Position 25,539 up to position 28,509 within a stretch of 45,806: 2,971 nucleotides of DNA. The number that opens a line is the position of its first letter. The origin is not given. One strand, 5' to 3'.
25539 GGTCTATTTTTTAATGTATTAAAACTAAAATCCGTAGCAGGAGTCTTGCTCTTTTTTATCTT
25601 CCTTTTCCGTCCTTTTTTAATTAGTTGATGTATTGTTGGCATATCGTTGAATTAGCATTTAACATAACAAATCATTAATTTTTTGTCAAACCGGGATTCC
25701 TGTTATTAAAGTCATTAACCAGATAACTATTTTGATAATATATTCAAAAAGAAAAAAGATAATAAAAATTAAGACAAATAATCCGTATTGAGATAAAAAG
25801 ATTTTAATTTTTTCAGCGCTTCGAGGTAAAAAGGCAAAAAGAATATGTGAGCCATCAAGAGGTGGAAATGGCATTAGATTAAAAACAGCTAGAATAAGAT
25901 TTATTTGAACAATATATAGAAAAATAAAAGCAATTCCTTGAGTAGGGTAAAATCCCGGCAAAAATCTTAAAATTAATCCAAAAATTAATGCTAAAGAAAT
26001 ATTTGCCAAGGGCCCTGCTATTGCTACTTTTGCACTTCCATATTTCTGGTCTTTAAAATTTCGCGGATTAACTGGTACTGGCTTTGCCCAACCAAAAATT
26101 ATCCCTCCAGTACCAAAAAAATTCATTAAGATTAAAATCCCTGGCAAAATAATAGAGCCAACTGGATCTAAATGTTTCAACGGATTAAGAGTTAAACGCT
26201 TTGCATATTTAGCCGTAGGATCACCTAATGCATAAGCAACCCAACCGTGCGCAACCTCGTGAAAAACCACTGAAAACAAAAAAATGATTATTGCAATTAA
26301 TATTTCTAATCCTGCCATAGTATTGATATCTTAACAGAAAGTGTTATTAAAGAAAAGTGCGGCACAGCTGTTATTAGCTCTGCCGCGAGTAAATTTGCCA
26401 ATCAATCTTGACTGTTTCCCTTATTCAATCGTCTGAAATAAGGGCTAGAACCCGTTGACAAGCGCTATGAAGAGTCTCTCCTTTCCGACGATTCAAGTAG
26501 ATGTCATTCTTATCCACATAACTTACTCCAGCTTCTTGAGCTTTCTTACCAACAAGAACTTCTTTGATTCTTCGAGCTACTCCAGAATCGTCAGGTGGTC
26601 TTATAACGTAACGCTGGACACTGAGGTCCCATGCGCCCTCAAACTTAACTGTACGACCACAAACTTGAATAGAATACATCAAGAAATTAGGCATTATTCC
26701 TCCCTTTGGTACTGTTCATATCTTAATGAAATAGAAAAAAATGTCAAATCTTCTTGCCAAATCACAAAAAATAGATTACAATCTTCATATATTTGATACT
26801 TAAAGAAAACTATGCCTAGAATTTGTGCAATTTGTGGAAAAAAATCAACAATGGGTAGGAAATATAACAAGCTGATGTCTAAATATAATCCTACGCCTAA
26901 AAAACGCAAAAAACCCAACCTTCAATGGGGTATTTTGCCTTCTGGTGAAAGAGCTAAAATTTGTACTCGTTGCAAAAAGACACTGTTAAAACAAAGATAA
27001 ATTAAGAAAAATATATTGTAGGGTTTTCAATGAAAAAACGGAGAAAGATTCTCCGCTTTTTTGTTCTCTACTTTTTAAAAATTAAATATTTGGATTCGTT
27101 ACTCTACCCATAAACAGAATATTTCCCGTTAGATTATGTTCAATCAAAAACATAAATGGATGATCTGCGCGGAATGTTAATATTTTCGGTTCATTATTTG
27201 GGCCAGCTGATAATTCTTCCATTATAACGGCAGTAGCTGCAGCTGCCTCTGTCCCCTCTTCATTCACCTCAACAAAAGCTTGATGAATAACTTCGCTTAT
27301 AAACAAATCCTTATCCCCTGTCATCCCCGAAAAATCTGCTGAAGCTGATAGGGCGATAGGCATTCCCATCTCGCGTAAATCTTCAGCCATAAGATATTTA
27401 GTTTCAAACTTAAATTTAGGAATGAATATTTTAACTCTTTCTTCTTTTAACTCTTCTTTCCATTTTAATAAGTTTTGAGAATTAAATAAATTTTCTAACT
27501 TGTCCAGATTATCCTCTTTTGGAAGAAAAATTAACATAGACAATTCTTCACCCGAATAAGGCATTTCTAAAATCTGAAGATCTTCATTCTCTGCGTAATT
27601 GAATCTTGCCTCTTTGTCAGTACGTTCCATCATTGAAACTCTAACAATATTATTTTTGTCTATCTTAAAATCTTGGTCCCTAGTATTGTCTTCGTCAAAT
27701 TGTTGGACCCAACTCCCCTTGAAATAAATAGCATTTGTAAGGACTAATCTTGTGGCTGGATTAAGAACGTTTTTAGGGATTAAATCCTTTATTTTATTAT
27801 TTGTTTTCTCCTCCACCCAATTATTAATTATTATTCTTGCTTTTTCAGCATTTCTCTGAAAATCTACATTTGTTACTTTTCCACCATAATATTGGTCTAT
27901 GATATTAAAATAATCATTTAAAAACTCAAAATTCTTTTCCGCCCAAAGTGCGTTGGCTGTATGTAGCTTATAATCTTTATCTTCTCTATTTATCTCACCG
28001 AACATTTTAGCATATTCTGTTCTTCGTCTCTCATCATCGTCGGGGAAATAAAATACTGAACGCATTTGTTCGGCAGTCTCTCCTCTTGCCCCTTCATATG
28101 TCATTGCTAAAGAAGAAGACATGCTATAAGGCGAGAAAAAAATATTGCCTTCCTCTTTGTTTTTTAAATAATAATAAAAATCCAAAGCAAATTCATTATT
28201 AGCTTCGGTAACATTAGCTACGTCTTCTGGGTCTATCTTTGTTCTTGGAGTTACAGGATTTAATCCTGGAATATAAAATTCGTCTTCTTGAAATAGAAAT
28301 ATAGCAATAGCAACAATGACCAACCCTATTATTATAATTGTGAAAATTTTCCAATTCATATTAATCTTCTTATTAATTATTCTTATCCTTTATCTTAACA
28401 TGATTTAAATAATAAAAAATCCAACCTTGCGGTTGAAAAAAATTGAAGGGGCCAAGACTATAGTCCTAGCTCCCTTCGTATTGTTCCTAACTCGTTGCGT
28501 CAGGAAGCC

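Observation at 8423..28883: Four G+C-rich mini-cassettes with strong Shine-Dalgarno sites in an otherwise SD-less core genome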

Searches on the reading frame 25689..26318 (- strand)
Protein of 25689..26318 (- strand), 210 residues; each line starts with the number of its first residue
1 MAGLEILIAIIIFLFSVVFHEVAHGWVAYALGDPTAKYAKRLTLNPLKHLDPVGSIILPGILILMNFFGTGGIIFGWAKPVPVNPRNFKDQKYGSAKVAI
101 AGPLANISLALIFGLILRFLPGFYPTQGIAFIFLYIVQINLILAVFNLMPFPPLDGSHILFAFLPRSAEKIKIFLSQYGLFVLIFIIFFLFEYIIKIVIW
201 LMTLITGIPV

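Call 13: search_protein_families(library=pfam, max_evalue=1, proteins=[window:25689-26318:-])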
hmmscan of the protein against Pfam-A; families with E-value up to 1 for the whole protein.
window:25689-26318:- (210 aa): 1 family
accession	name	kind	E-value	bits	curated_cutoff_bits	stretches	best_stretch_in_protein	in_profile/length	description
PF02163.28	Peptidase_M50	-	9.7e-16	58.2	27.2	2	127-185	157-220/221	Peptidase family M50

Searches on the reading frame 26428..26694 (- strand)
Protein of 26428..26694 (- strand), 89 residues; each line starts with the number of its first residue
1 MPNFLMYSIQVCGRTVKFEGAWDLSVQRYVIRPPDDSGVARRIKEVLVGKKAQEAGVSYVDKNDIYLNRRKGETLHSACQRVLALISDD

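Call 13: search_protein_families(library=pfam, max_evalue=1, proteins=[window:26428-26694:-])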
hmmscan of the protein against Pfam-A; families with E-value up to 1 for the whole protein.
window:26428-26694:- (89 aa): 0 families

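Call 27: find_homologous_proteins(query=window:26428-26694:-, max_evalue=0.01)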
Query seq(89 aa) (89 aa): 1 proteins with E <= 0.01 among 2 candidates.
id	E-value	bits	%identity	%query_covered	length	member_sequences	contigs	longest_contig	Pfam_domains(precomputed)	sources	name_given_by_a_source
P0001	2.2e-48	179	100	94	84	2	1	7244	-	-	-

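Call 29: find_encoding_contigs(protein=P0001, flank=10000, max_places=6)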
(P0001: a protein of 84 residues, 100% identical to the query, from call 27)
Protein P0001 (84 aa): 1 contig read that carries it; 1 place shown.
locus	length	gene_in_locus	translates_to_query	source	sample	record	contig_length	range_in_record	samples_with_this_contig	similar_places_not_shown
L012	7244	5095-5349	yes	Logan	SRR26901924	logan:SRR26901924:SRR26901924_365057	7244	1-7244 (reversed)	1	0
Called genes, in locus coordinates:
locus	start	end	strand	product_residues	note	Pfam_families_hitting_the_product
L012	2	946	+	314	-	?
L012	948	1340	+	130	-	PF01592:NifU_N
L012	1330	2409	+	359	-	PF00764:Arginosuc_synth (weak), PF01171:ATP_bind_3 (weak), PF02568:ThiI (faint), PF03054:tRNA_Me_trans, PF06508:QueC (weak), PF20259:tRNA_Me_trans_M, PF20258:tRNA_Me_trans_C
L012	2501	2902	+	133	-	PF11969:DcpS_C, PF01230:HIT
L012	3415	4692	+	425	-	PF00079:Serpin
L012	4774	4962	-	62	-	PF00830:Ribosomal_L28 (weak)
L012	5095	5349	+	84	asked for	-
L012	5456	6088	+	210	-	PF02163:Peptidase_M50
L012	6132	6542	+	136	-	PF00164:Ribosom_S12_S23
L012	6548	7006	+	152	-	PF00177:Ribosomal_S7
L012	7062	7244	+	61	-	?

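Call 47: find_homologous_proteins(query=A5, max_evalue=0.01)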
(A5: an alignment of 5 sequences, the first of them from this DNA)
Query A5 (5 sequences) (89 aa, profile of the alignment): 6 proteins with E <= 0.01 among 461 candidates.
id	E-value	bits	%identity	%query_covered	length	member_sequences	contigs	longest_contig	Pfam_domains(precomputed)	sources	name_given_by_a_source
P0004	6.1e-28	115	25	96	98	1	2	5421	-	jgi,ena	-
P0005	1.0e-24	104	-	-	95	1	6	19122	-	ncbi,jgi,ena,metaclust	metaclust:\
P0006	3.0e-24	103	71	8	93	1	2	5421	-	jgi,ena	-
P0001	8.0e-23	98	100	94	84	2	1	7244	-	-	-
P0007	9.5e-22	95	-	-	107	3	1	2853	-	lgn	-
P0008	7.2e-16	76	-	-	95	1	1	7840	-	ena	-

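Call 75: search_protein_families(library=padloc, max_evalue=1, proteins=[window:26428-26694:-])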
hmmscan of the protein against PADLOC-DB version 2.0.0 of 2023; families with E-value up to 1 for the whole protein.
window:26428-26694:- (89 aa): 0 families

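Call 76: search_protein_families(library=phrogs, max_evalue=1, proteins=[window:26428-26694:-])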
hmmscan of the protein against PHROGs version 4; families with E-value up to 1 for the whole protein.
window:26428-26694:- (89 aa): 0 families

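Call 82: predict_structure(alignment_id=A8)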
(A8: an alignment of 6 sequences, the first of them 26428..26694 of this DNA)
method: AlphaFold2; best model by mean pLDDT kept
length: 89 residues; sequences in the alignment: 6
mean_pLDDT: 87.5   pTM: 0.78
mean pLDDT of the five models: 87.5, 84.6, 83.7, 83.1, 80.3
residues with pLDDT >= 90: 38; 70-90: 48; 50-70: 2; < 50: 1
segments of 3 or more residues with pLDDT < 50: none
pLDDT, mean of each block of 10 residues (from residue 1): 81 91 91 90 83 87 89 91 85
secondary structure, 60 per line:
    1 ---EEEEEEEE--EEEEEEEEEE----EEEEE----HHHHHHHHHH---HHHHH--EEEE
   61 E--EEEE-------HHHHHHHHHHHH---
elements in order: E4-11 E14-23 E28-32 H37-46 H50-54 E57-61 E64-67 H75-86

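Call 84: fold_search(model_id=the predicted structure, library=pdb)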
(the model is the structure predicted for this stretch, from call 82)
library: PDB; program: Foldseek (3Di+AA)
matches with E <= 10: 576; with E <= 0.001: 0
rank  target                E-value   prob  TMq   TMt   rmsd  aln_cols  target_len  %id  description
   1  2qb6_A                1.3e-01  0.51  0.39  0.12  11.7        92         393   14  Saccharomyces cerevisiae cytosolic exopolyphosphatase, sulfate complex (released 2007-12-11)
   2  2qb6_B                2.9e-01  0.25  0.34  0.11  11.3        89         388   13  Saccharomyces cerevisiae cytosolic exopolyphosphatase, sulfate complex (released 2007-12-11)
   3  2qb7_B                3.5e-01  0.21  0.33  0.11  11.1        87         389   14  Saccharomyces cerevisiae cytosolic exopolyphosphatase, phosphate complex (released 2007-12-11)
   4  7pau_7                3.7e-01  0.33  0.40  0.23   7.7        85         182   16  free 50S in complex with ribosome recycling factor in untreated Mycoplasma pneumoniae cells (released 2022-05-25)
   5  6b2q_B                4.0e-01  0.18  0.34  0.15   7.9        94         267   14  Dual Inhibition of the Essential Protein Kinases A and B in Mycobacterium tuberculosis (released 2018-02-14)
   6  2w7x                  4.2e-01  0.11  0.26  0.13   6.3        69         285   13  Cellular inhibition of checkpoint kinase 2 and potentiation of cytotoxic drugs by novel Chk2 inhibitor PV1019 (released 2009-09-22)
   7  6ii0_B                4.8e-01  0.08  0.28  0.10  14.5       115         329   14  Crystal structure of the Makes Caterpillars Floppy (MCF)-Like effector of Vibrio vulnificus MO6-24/O (released 2019-08-07)
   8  4g6t_A                5.1e-01  0.20  0.38  0.30   6.9        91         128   12  Structure of the HopA1-SchA Chaperone-Effector Complex (released 2013-06-05)
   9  6ii0_C                5.4e-01  0.07  0.26  0.11  14.7       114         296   16  Crystal structure of the Makes Caterpillars Floppy (MCF)-Like effector of Vibrio vulnificus MO6-24/O (released 2019-08-07)
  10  7yfz_h                5.8e-01  0.35  0.28  0.24   3.6        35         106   17  Cyanophage Pam3 baseplate proteins (released 2023-01-18)
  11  3dak_D                6.5e-01  0.07  0.26  0.12   9.6        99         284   12  Crystal Structure of Domain-Swapped OSR1 kinase domain (released 2009-02-10)
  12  5f9a_A                6.5e-01  0.04  0.23  0.06  16.7       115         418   12  Blood group antigen binding adhesin BabA of Helicobacter pylori strain P436 in complex with blood group H Lewis b hexa (released 2016-01-20)
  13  4hvd                  6.9e-01  0.13  0.35  0.15   9.4        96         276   12  JAK3 kinase domain in complex with 2-Cyclopropyl-5H-pyrrolo[2,3-b]pyrazine-7-carboxylic acid ((S)-1,2,2-trimethyl-propyl (released 2013-01-16)
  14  2yit                  8.9e-01  0.12  0.32  0.14   6.4        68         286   13  Structural analysis of checkpoint kinase 2 in complex with PV1162, a novel inhibitor (released 2011-09-07)
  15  5bw0_D                9.4e-01  0.33  0.30  0.31   4.5        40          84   15  The crystal structure of minor pseudopilin binary complex of XcpV and XcpW from the Type 2 secretion system of Pseudom (released 2016-07-20)
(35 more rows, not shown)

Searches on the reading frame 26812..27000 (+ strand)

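Call 12: search_protein_families(library=ncbifam, max_evalue=0.01, proteins=[window:26812-27000:+])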
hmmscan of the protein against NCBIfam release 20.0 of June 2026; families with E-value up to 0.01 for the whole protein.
window:26812-27000:+ (62 aa): 1 family
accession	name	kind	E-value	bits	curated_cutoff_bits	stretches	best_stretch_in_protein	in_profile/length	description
TIGR00009.1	L28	equivalog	1.3e-06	28.7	48.3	1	1-56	1-57/58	50S ribosomal protein L28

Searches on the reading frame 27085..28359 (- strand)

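Call 13: search_protein_families(library=pfam, max_evalue=1, proteins=[window:27085-28359:-])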
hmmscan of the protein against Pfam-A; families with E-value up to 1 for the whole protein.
window:27085-28359:- (425 aa): 1 family
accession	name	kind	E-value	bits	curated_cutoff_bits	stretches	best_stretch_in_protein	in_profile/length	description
PF00079.25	Serpin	-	2.8e-125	418.8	27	1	52-423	1-370/370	Serpin (serine protease inhibitor)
